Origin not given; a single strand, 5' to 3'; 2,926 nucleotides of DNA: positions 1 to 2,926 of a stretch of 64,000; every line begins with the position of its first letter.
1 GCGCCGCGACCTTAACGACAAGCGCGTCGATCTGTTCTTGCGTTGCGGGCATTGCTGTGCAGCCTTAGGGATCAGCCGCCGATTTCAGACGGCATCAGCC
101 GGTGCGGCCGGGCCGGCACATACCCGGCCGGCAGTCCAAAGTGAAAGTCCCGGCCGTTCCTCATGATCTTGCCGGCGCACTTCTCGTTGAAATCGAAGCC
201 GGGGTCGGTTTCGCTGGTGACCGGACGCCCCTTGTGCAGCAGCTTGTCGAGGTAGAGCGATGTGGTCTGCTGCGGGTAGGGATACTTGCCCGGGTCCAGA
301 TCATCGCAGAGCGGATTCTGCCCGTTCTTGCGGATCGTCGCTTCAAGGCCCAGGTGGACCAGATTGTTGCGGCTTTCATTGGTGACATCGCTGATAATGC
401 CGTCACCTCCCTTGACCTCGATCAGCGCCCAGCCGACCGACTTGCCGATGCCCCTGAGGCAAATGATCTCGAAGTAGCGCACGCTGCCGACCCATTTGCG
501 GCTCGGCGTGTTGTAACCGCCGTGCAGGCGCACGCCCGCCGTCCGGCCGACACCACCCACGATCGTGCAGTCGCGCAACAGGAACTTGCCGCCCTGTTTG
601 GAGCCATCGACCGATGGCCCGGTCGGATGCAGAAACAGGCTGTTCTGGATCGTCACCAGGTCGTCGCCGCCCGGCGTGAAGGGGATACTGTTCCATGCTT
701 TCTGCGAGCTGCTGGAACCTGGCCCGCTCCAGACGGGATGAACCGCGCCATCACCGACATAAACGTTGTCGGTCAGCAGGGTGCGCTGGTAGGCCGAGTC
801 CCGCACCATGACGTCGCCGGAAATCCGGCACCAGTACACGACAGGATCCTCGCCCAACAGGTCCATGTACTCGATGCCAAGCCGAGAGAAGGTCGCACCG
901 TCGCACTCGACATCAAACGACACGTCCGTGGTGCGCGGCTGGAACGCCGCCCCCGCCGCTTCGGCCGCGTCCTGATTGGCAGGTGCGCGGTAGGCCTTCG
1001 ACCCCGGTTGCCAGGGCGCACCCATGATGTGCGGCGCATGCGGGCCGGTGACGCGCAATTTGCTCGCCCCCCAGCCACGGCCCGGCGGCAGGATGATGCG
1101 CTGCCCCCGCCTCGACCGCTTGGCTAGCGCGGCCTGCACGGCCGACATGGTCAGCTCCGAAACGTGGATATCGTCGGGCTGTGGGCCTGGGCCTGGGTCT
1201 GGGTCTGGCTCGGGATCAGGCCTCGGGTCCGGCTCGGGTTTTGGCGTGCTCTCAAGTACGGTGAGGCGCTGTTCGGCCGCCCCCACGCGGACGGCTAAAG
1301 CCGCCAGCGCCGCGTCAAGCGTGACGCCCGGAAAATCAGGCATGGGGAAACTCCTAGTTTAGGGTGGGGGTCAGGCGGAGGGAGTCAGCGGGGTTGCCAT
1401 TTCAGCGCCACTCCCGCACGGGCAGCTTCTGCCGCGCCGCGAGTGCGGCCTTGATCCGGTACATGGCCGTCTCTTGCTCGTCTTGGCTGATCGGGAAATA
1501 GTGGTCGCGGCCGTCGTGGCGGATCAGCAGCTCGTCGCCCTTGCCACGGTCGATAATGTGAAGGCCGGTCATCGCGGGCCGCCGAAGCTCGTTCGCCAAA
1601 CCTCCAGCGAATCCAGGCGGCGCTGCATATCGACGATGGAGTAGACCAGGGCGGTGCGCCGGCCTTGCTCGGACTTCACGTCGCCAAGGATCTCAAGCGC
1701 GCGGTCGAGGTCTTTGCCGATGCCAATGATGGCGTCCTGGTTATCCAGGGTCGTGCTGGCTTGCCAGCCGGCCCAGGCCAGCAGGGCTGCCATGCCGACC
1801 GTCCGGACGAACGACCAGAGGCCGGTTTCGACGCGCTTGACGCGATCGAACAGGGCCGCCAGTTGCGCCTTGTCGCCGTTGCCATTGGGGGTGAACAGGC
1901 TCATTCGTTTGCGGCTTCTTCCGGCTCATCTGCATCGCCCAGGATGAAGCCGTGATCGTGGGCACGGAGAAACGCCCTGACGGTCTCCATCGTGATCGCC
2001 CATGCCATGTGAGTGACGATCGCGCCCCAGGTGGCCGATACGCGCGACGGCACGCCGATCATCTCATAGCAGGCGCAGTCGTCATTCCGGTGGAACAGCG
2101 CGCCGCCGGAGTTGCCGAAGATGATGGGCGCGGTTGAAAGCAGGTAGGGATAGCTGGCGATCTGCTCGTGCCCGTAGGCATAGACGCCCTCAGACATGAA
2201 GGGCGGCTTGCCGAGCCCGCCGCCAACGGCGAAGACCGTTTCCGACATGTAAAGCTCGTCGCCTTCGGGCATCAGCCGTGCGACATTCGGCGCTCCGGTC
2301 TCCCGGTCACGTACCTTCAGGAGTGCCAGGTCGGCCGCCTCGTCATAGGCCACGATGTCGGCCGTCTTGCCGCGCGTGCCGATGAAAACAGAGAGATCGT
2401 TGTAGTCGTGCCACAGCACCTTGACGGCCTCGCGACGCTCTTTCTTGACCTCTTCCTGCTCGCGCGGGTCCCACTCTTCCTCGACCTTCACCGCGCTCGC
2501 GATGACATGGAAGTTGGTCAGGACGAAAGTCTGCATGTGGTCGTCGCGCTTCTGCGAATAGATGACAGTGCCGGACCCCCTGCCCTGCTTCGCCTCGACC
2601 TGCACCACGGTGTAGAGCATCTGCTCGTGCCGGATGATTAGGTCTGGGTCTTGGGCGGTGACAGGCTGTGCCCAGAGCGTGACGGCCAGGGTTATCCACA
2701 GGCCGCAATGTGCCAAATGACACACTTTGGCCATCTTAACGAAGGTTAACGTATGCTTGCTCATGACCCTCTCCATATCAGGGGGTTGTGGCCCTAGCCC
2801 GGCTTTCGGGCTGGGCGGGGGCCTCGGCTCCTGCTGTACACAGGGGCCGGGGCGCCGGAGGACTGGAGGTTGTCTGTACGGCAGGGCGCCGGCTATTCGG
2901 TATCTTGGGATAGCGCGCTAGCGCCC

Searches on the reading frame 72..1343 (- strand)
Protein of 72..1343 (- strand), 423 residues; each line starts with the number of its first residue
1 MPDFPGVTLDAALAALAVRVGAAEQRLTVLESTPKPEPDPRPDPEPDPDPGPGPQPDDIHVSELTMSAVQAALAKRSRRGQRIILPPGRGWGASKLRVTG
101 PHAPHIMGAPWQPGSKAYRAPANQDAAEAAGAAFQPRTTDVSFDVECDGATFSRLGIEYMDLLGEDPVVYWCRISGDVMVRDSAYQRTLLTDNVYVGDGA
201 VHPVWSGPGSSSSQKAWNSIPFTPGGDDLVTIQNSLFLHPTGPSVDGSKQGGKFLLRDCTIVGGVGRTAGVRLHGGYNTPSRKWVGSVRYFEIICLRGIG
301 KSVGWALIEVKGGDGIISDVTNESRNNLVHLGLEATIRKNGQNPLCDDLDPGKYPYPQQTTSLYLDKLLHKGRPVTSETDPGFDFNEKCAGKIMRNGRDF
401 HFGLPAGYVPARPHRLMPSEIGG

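Call 7: search_protein_families(library=pfam, proteins=[window:72-1343:-], max_evalue=0.1)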
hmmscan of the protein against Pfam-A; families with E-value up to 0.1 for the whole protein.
window:72-1343:- (423 aa): 1 family
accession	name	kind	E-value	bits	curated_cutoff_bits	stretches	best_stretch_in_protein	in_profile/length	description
PF05887.16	Trypan_PARP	-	0.0013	19.1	100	1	31-56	84-109/134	Procyclic acidic repetitive protein (PARP)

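Call 8: search_protein_families(library=phrogs, proteins=[window:72-1343:-], max_evalue=0.01)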
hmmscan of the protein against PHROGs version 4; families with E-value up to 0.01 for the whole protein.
window:72-1343:- (423 aa): 1 family
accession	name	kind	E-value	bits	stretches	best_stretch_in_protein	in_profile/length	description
phrog_21473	-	unknown function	0.0064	15.5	1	33-63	610-640/947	-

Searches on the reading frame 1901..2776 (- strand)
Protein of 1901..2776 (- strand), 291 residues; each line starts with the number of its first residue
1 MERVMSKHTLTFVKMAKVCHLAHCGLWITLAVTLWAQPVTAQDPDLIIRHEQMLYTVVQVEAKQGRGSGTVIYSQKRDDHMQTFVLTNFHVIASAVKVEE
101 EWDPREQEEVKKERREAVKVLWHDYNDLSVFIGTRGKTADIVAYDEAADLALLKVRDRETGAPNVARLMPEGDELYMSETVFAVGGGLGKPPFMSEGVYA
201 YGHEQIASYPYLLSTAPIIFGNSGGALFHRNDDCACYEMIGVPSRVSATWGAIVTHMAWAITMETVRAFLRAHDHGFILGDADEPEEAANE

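Call 7: search_protein_families(library=pfam, proteins=[window:1901-2776:-], max_evalue=0.1)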
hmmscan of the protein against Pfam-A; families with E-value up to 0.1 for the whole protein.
window:1901-2776:- (291 aa): 2 families
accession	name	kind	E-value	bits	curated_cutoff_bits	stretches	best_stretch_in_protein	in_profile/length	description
PF13365.12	Trypsin_2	-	1.1e-14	55.9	27.6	1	67-231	1-138/144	Trypsin-like peptidase domain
PF00089.32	Trypsin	-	0.0002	21.7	20.6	1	82-244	34-196/220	Trypsin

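Call 8: search_protein_families(library=phrogs, proteins=[window:1901-2776:-], max_evalue=0.01)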
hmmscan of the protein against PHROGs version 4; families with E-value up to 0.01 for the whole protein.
window:1901-2776:- (291 aa): 2 families
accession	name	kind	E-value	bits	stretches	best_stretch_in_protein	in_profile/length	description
phrog_11383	-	unknown function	3.7e-12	47.4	1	61-271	181-353/462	-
phrog_9683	-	other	2.8e-09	37.8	1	81-233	43-182/233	protease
